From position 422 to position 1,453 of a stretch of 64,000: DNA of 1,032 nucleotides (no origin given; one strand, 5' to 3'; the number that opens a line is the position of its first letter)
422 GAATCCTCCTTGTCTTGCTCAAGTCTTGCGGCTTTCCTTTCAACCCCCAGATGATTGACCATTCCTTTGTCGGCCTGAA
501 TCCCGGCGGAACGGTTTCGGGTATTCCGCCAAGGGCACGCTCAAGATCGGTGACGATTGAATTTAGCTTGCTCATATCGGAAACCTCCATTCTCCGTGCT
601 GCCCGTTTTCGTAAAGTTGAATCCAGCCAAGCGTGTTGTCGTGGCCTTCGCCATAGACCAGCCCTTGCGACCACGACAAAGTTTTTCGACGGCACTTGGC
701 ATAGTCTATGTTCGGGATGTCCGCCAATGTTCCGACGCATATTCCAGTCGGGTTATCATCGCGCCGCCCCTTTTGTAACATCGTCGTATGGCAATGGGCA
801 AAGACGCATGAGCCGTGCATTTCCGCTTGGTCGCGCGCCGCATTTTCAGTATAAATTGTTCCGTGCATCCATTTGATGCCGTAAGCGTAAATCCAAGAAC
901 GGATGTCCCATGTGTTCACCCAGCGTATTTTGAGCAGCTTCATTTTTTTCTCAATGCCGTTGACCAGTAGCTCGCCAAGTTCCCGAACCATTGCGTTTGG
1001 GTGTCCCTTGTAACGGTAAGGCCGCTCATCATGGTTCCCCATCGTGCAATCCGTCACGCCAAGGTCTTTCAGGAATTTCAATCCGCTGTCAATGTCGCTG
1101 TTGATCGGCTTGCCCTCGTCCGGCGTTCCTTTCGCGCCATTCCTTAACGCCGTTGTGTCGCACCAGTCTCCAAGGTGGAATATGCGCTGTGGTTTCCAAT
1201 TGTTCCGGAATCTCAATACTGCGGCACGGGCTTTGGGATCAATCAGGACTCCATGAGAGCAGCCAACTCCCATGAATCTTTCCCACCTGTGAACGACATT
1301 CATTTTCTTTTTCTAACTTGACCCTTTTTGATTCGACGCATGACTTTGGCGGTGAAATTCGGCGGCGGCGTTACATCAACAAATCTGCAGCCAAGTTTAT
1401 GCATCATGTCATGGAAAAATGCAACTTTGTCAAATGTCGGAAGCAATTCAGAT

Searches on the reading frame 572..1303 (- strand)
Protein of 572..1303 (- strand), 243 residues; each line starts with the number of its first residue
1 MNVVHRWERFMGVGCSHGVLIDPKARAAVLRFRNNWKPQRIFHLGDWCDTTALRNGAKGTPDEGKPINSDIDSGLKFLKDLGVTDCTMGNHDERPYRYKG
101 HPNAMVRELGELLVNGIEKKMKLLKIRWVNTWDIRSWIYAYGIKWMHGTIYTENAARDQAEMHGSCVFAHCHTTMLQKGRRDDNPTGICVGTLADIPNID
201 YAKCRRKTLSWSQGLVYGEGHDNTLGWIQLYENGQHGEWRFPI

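Call 35: search_protein_families(library=pfam, alignment_id=A2, max_evalue=0.01)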
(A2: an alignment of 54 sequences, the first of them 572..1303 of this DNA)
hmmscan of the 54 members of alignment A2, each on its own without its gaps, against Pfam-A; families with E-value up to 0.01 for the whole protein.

A. member 1, window:572-1303:- (243 aa): 0 families

B. families by the number of members that match (of 54 scanned): 14 families
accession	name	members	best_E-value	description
PF01555.25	N6_N4_Mtase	1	1.2e-29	DNA methylase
PF13578.12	Methyltransf_24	1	3.1e-14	Methyltransferase domain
PF18299.6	R2K_2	1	6.7e-12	ATP-grasp domain, R2K clade family 2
PF14243.11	R2K_3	1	1.6e-11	ATP-grasp domain, R2K clade family 3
PF00535.33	Glycos_transf_2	1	1.9e-05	Glycosyl transferase family 2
PF14319.11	Zn_Tnp_IS91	1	0.00028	Transposase zinc-binding domain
PF01596.23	Methyltransf_3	1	0.00059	O-methyltransferase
PF23458.2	DUF7130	1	0.0012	Domain of unknown function (DUF7130)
PF05869.16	Dam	1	0.0013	DNA N-6-adenine-methyltransferase (Dam)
PF17283.8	Zn_ribbon_SprT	1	0.0022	SprT-like zinc ribbon domain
PF13489.12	Methyltransf_23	1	0.0034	Methyltransferase domain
PF13847.12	Methyltransf_31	1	0.0047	Methyltransferase domain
PF10392.15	COG5_N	1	0.0073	Conserved oligomeric Golgi complex subunit 5, N-terminal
PF08376.15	NIT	1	0.0094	Nitrate and nitrite sensing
